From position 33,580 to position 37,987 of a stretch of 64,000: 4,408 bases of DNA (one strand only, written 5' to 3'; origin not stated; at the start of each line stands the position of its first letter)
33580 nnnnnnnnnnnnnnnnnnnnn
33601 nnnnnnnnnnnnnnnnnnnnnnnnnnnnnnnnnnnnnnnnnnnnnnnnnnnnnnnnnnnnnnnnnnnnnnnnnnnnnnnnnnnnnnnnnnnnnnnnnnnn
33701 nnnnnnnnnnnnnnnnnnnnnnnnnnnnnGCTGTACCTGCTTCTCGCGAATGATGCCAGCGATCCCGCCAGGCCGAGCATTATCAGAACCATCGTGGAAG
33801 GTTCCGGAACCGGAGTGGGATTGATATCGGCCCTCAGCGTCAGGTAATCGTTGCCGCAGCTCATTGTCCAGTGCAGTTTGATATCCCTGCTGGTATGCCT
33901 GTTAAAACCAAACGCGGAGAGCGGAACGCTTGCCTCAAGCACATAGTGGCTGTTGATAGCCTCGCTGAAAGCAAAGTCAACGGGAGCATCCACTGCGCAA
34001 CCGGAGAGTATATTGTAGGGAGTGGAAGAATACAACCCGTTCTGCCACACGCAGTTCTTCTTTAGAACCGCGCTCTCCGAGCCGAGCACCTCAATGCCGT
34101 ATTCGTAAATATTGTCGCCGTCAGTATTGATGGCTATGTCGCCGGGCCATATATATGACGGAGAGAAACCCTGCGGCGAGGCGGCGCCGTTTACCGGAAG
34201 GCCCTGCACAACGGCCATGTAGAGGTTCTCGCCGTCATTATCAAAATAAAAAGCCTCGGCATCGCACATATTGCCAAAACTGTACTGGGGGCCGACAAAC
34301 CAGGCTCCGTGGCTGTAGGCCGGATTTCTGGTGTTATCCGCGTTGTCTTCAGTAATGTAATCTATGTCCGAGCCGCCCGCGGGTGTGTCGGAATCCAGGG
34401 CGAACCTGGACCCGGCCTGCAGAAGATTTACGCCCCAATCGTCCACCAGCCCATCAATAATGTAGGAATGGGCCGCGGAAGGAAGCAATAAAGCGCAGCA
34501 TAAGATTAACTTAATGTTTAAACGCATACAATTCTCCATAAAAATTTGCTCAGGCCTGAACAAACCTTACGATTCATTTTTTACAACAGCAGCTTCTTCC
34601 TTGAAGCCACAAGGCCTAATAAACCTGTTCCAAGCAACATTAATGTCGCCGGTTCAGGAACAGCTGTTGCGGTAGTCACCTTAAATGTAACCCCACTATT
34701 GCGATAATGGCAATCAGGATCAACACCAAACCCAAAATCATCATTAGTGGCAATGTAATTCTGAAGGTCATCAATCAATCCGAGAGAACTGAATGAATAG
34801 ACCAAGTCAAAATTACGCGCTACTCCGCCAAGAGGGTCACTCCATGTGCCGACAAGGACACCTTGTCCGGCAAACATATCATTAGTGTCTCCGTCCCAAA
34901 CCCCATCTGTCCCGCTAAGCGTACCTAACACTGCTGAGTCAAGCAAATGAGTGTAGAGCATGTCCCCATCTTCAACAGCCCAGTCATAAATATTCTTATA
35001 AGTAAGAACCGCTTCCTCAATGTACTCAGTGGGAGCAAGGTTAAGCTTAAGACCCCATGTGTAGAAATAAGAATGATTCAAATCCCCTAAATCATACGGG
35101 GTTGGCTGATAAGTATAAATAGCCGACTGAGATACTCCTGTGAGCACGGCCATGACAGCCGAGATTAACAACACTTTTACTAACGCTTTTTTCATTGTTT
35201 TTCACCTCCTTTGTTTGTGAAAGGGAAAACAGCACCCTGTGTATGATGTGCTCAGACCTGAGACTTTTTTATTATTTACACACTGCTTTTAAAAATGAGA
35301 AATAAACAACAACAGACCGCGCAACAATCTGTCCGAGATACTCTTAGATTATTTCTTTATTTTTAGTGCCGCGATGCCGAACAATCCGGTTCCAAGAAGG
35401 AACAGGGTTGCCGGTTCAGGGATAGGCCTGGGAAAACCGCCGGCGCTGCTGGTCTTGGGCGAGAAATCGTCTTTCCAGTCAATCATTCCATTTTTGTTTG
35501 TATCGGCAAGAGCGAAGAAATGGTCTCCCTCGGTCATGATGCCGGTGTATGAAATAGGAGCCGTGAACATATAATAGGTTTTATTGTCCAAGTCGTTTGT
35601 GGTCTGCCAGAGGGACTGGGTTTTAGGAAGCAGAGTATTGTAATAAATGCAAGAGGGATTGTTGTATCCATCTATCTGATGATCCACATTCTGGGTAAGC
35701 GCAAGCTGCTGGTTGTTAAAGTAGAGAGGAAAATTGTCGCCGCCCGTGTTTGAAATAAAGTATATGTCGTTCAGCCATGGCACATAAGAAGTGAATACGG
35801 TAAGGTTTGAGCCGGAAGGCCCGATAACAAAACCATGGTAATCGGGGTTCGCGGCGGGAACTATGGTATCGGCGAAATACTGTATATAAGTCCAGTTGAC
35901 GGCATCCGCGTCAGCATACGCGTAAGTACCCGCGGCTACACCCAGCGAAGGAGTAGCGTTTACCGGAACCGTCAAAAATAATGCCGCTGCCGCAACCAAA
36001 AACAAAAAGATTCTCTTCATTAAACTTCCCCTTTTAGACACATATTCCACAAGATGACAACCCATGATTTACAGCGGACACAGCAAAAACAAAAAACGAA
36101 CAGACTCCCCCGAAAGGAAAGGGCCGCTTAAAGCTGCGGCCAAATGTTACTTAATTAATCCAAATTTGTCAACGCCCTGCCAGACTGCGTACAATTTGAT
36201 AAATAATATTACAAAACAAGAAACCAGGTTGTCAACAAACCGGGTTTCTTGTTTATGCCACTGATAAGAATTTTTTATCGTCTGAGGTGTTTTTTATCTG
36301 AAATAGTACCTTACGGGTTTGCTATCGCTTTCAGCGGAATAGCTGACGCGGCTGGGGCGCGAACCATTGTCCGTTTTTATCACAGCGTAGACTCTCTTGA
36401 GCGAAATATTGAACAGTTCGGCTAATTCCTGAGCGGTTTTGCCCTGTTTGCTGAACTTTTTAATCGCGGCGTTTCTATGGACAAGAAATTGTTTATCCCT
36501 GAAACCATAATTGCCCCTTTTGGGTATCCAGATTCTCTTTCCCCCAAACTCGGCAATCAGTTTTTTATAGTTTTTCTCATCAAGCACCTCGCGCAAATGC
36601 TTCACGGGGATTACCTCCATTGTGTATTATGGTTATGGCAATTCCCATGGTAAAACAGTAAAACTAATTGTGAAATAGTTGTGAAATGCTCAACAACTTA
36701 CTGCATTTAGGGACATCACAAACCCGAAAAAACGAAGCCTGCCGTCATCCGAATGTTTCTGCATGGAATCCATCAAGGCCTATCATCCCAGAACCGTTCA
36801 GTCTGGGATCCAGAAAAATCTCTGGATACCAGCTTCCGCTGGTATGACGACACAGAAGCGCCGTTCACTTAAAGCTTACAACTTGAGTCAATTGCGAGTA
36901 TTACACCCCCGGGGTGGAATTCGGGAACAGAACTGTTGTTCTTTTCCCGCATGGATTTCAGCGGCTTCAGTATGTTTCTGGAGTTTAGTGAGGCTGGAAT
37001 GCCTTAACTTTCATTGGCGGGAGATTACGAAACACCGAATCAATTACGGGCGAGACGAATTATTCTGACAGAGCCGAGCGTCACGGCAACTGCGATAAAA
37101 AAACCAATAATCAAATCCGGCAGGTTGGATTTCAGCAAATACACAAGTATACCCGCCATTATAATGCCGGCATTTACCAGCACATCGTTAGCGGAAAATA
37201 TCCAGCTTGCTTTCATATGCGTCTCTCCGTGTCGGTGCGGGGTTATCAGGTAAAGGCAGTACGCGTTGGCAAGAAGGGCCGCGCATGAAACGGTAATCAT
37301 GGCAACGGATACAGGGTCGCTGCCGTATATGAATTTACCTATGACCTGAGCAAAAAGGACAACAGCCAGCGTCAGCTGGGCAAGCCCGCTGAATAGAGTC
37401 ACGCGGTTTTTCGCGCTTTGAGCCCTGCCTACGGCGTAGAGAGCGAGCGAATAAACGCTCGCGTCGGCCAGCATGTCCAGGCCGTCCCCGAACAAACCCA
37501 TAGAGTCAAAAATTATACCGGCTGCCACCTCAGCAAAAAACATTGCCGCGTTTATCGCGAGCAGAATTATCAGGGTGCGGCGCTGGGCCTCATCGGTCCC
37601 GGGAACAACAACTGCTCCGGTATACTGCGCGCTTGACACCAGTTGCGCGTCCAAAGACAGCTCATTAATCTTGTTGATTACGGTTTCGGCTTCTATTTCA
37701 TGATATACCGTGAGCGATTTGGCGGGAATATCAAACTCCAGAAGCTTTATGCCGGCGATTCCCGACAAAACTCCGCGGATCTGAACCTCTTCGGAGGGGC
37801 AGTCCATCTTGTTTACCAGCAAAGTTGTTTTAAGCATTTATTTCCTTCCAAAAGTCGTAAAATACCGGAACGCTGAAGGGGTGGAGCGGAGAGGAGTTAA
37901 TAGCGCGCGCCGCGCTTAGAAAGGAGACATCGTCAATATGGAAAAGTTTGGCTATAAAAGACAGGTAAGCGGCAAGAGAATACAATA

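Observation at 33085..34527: The priming sugar transferase carries a complete internal PEP-CTERM sorting signal, so an exosortase substrate is fused to the enzyme that starts the polymer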

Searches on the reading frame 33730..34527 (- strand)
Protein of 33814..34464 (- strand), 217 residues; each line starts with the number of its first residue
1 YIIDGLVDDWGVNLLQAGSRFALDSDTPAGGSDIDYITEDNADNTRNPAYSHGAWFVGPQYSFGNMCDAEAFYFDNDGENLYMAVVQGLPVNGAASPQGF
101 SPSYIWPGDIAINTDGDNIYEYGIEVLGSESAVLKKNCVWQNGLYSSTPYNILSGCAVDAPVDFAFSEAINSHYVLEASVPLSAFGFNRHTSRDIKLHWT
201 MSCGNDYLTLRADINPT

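Call 35: find_homologous_proteins(query=window:33814-34464:-, max_evalue=0.001)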
Query seq(217 aa) (217 aa): 12 proteins with E <= 0.001 among 109 candidates.
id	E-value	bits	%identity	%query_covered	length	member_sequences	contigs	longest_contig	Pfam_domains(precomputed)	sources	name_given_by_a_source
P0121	1.8e-72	262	56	100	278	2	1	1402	PF07589.17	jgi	jgi:hypothetical protein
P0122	1.3e-50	190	46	100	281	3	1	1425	PF07589.17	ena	-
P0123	3.6e-50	189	46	100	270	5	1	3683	PF07589.17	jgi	-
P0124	2.4e-49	186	46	100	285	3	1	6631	PF07589.17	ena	-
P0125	5.4e-49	185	45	100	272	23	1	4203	PF07589.17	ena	-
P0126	8.6e-49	185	46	100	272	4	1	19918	PF07589.17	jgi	-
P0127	2.2e-47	180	43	100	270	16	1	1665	PF07589.17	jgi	-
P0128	4.4e-44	169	43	100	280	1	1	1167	PF07589.17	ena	-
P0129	7.1e-43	165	43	100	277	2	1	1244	PF07589.17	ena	-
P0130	7.2e-41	159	44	100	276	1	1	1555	PF07589.17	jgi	-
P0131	2.0e-21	95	37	100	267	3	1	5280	-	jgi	-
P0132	1.7e-14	72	36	100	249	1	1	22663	PF07589.17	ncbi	-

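Call 52: search_protein_families(library=pfam, alignment_id=A4, max_evalue=1)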
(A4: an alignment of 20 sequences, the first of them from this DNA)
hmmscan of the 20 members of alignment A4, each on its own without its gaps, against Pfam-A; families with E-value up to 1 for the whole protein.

A. member 1, seq(266 aa): 2 families
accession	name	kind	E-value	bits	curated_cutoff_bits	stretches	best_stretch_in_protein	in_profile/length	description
PF07589.16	PEP-CTERM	-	2.1e-06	28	20.7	1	239-259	1-21/24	PEP-CTERM motif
PF23440.1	BROMI_C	-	0.13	11.7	25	1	144-230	264-350/432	Broad-minded protein Rab TBC domain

B. families by the number of members that match (of 20 scanned): 11 families
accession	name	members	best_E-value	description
PF07589.16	PEP-CTERM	20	2.7e-08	PEP-CTERM motif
PF18205.6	VPDSG-CTERM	2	0.047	VPDSG-CTERM motif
PF06452.16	CBM9_1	2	0.061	Carbohydrate family 9 binding domain-like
PF24594.1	DUF7618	1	0.055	Family of unknown function (DUF7618)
PF16826.10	DUF5076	1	0.077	Domain of unknown function (DUF5076)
PF10749.14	DUF2534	1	0.11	Protein of unknown function (DUF2534)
PF07434.16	CblD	1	0.12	CblD like pilus biogenesis initiator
PF23440.1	BROMI_C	1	0.13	Broad-minded protein Rab TBC domain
PF02402.22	Lysis_col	1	0.14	Lysis protein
PF08884.16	Flagellin_D3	1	0.21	Flagellin D3 domain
PF18648.8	ADPRTs_Tse2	1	0.22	Tse2 ADP-ribosyltransferase toxin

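Call 57: predict_structure(alignment_id=A4)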
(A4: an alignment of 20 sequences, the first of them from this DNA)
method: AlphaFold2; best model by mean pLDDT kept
length: 266 residues; sequences in the alignment: 20
mean_pLDDT: 78.9   pTM: 0.75
mean pLDDT of the five models: 78.9, 77.0, 76.7, 73.6, 69.4
residues with pLDDT >= 90: 99; 70-90: 93; 50-70: 51; < 50: 23
segments of 3 or more residues with pLDDT < 50: 62-82
pLDDT, mean of each block of 10 residues (from residue 1): 68 59 85 77 63 76 42 39 57 90 92 85 85 90 94 92 68 91 95 89 95 92 82 84 67 90 88
secondary structure, 60 per line:
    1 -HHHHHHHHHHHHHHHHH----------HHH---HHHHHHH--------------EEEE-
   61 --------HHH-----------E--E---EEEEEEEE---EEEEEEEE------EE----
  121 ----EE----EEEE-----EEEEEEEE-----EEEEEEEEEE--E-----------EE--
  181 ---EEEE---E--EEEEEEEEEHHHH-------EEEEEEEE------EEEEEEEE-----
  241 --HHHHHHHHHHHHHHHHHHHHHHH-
elements in order: H2-18 H35-41 E56-59 E90-97 E101-108 E131-134 E140-147 E153-162 E184-187 E194-202 H203-206 E214-221 E228-235 H243-265

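Call 60: fold_search(model_id=the predicted structure, library=pdb)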
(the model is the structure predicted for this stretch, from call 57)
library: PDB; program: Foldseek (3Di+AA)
matches with E <= 10: 1807; with E <= 0.001: 1
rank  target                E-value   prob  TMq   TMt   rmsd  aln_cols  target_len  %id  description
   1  4jpq_A                7.4e-04  1.00  0.30  0.35  10.7       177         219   14  Crystal structure of a putative carbohydrate-binding protein (BACUNI_03838) from Bacteroides uniformis ATCC 8492 at 2. (released 2013-04-17)
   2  4jpq_B                1.0e-03  1.00  0.30  0.35  10.9       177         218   13  Crystal structure of a putative carbohydrate-binding protein (BACUNI_03838) from Bacteroides uniformis ATCC 8492 at 2. (released 2013-04-17)
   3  2ivf_C                1.3e-03  0.99  0.37  0.45  10.7       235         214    9  Ethylbenzene dehydrogenase from Aromatoleum aromaticum (released 2006-09-14)
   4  7b04_C                1.8e-03  0.98  0.29  0.27  12.4       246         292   10  Structure of Nitrite oxidoreductase (Nxr) from the anammox bacterium Kuenenia stuttgartiensis. (released 2021-07-14)
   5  7b04_O                7.9e-03  0.91  0.28  0.26  11.2       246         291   10  Structure of Nitrite oxidoreductase (Nxr) from the anammox bacterium Kuenenia stuttgartiensis. (released 2021-07-14)
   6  8d3z_A                8.3e-03  0.85  0.24  0.18   7.5       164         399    8  Crystal structure of GalS1 in complex with Manganese from Populus trichocarpas (released 2023-03-15)
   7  8d3t_A                1.4e-02  0.72  0.24  0.18   7.9       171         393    9  Crystal structure of GalS1 from Populus trichocarpas (released 2023-03-15)
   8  6agf_B                2.1e-02  0.75  0.23  0.32  10.4       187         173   10  Structure of the human voltage-gated sodium channel Nav1.4 in complex with beta1 (released 2018-10-10)
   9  8d3t_B                2.2e-02  0.60  0.23  0.17   7.9       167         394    8  Crystal structure of GalS1 from Populus trichocarpas (released 2023-03-15)
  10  8d3t_D                3.4e-02  0.69  0.24  0.18   7.2       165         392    8  Crystal structure of GalS1 from Populus trichocarpas (released 2023-03-15)
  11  1v8h_A                5.1e-02  0.47  0.21  0.41   7.5       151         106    9  Crystal structure of TT0351 protein from Thermus thermophilus HB8 (released 2005-01-18)
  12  8dbz_G                1.2e-01  0.35  0.22  0.40   7.5       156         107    9  CryoEM structure of Hantavirus ANDV Gn(H) protein complex with 2Fabs ANDV-5 and ANDV-34 (released 2023-04-05)
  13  2oxh_A                1.2e-01  0.44  0.22  0.44   8.5       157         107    8  The SOXYZ Complex of Paracoccus Pantotrophus (released 2007-05-22)
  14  3so5_B                1.5e-01  0.51  0.22  0.42   5.5       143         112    8  Crystal structure of an Immunoglobulin I-set domain of Lrig3 protein (Lrig3) from MUS MUSCULUS at 1.70 A resolution (released 2011-07-27)
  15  6xcj_L                1.7e-01  0.07  0.15  0.17  21.1       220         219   10  Crystal Structure of DH650 Fab from a Rhesus Macaque in Complex with HIV-1 gp120 Core (released 2020-12-02)
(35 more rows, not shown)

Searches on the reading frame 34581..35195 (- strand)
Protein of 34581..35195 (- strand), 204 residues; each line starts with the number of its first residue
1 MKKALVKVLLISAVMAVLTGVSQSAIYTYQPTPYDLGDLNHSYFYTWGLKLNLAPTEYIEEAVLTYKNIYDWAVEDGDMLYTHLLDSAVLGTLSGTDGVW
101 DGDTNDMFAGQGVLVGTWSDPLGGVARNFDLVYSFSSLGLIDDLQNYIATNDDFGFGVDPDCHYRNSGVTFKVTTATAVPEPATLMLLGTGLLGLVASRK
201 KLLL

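Call 3: search_protein_families(library=ncbifam, proteins=[window:34581-35195:-], max_evalue=1)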
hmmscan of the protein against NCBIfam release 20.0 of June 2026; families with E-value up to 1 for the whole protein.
window:34581-35195:- (204 aa): 15 families
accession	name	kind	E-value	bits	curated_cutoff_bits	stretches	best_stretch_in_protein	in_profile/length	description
NF038125.1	PEP_CTERM_THxN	subfamily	4.8e-09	36.1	85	1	167-201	211-245/246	THxN family PEP-CTERM protein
NF041538.1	PEP_EDSA_1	subfamily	9.4e-08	32.1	100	1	174-200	278-305/307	EDSAP-1 family PEP-CTERM protein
NF033554.9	floc_PepA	equivalog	4.2e-07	30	80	1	142-200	189-258/261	flocculation-associated PEP-CTERM protein PepA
NF038129.1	PEP_NF038129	equivalog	2.5e-06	27.4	65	1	139-200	124-192/194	NF038129 family PEP-CTERM protein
NF041927.1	Xrt_dep_XDP1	equivalog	4.2e-06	26.9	125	1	167-201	204-241/242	exosortase-dependent surface protein XDP1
TIGR02595.1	PEP_CTERM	domain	2.8e-05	24.6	16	1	179-201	1-23/24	PEP-CTERM sorting domain-containing protein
NF038126.1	PEP_CTERM_FxDxF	subfamily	7.2e-05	23.1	50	1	175-200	138-165/165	FxDxF family PEP-CTERM protein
NF038120.1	PEP_CTERM_QFxxD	subfamily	0.00013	21.9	80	1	176-200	190-214/215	NF038120 family PEP-CTERM protein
NF033947.0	PEP-cistern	hypoth_equivalog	0.00025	20.9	60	1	167-201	160-195/195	cistern family PEP-CTERM protein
NF038118.1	PEP_CTERM_CCXG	equivalog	0.00044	20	90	1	174-201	171-198/199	CCXG family PEP-CTERM protein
NF038124.1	PEP_CTERM_TLD_A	exception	0.00087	18.9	100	1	173-201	205-235/235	PEP_CTERM-anchored TLD domain-containing protein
NF038119.1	PEP_CTERM_MHFG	equivalog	0.023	15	100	1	170-199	227-256/260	MHFG family PEP-CTERM protein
NF035944.1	PEPxxWA-CTERM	domain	0.03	14.3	35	1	179-195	1-19/24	PEPxxWA-CTERM sorting domain-containing protein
NF038130.1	PEP_NF038130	equivalog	0.046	13.4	60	1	162-200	246-283/283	NF038130 family PEP-CTERM protein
TIGR03370.1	VPLPA-CTERM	domain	0.068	13.2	25.35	1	179-199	1-21/25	VPLPA-CTERM sorting domain-containing protein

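Call 4: search_protein_families(library=pfam, proteins=[window:34581-35195:-], max_evalue=1)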
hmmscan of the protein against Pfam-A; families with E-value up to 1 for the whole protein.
window:34581-35195:- (204 aa): 1 family
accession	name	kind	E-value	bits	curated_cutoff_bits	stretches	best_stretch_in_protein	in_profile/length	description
PF07589.16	PEP-CTERM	-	1.3e-08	35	20.7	1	178-200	1-24/24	PEP-CTERM motif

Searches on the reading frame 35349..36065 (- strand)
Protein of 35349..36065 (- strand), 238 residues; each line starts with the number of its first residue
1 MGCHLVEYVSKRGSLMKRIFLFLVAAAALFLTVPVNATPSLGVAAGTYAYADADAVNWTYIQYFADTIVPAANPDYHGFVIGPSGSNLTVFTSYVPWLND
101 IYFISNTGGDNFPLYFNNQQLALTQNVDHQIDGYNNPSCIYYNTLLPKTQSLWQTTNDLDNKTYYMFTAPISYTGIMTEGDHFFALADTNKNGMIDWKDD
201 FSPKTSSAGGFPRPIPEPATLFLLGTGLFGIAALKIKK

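Call 3: search_protein_families(library=ncbifam, proteins=[window:35349-36065:-], max_evalue=1)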
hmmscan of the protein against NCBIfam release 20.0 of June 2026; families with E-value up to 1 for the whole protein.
window:35349-36065:- (238 aa): 6 families
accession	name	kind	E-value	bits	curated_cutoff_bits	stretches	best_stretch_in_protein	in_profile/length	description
TIGR02595.1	PEP_CTERM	domain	0.00019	22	16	1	215-238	1-23/24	PEP-CTERM sorting domain-containing protein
NF038125.1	PEP_CTERM_THxN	subfamily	0.0002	21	85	1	214-236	221-244/246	THxN family PEP-CTERM protein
NF033554.9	floc_PepA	equivalog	0.00054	19.8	80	1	211-234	234-256/261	flocculation-associated PEP-CTERM protein PepA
NF041538.1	PEP_EDSA_1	subfamily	0.00089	19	100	1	213-235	283-304/307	EDSAP-1 family PEP-CTERM protein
NF038129.1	PEP_NF038129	equivalog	0.0084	16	65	1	208-234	164-190/194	NF038129 family PEP-CTERM protein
NF033947.0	PEP-cistern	hypoth_equivalog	0.036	13.8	60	1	207-234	165-192/195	cistern family PEP-CTERM protein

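Call 4: search_protein_families(library=pfam, proteins=[window:35349-36065:-], max_evalue=1)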
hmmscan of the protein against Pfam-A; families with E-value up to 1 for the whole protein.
window:35349-36065:- (238 aa): 5 families
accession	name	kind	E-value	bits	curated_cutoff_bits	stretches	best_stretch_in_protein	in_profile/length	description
PF07589.16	PEP-CTERM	-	3.2e-06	27.4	20.7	1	214-233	1-21/24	PEP-CTERM motif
PF08139.17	LPAM_1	-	0.045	14.7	20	1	16-29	1-14/18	Prokaryotic membrane lipoprotein lipid attachment site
PF00036.39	EF-hand_1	-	0.067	13.2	25.4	1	182-198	4-20/29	EF hand domain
PF13202.12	EF-hand_5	-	0.076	13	25.9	1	182-197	3-18/25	EF hand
PF00013.35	KH_1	-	0.16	12.2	21.5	1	74-88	8-22/66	KH domain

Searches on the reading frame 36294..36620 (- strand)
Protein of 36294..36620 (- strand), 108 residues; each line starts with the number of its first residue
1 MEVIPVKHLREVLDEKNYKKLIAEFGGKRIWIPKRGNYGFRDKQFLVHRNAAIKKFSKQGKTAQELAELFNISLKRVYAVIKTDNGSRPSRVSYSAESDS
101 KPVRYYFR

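Call 13: search_protein_families(library=pfam, proteins=[window:36294-36620:-], max_evalue=0.001)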
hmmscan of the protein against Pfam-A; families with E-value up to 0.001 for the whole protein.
window:36294-36620:- (108 aa): 2 families
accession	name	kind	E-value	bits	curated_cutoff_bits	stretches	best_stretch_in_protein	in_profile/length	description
PF08765.17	Mor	-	2.6e-05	24.6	24.9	1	16-83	34-94/107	Mor transcription activator family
PF12298.14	Bot1p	-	0.00093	19.8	23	0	49-82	22-55/172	Eukaryotic mitochondrial regulator protein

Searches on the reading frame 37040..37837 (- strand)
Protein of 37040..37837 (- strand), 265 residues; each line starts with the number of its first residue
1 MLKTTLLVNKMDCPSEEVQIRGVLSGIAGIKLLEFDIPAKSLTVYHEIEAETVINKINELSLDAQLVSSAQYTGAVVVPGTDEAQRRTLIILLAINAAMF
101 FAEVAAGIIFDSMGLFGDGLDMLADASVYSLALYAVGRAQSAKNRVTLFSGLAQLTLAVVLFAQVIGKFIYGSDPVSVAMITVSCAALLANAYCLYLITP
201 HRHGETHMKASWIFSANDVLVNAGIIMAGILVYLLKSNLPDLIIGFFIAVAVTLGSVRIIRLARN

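Call 13: search_protein_families(library=pfam, proteins=[window:37040-37837:-], max_evalue=0.001)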
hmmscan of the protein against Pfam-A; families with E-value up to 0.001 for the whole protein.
window:37040-37837:- (265 aa): 2 families
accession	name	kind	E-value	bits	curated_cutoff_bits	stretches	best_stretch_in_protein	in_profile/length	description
PF01545.26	Cation_efflux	-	1.7e-13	51.2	26.6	1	89-261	1-191/198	Cation efflux family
PF00403.32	HMA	-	0.00047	20.9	24.8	1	5-59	1-58/62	Heavy-metal-associated domain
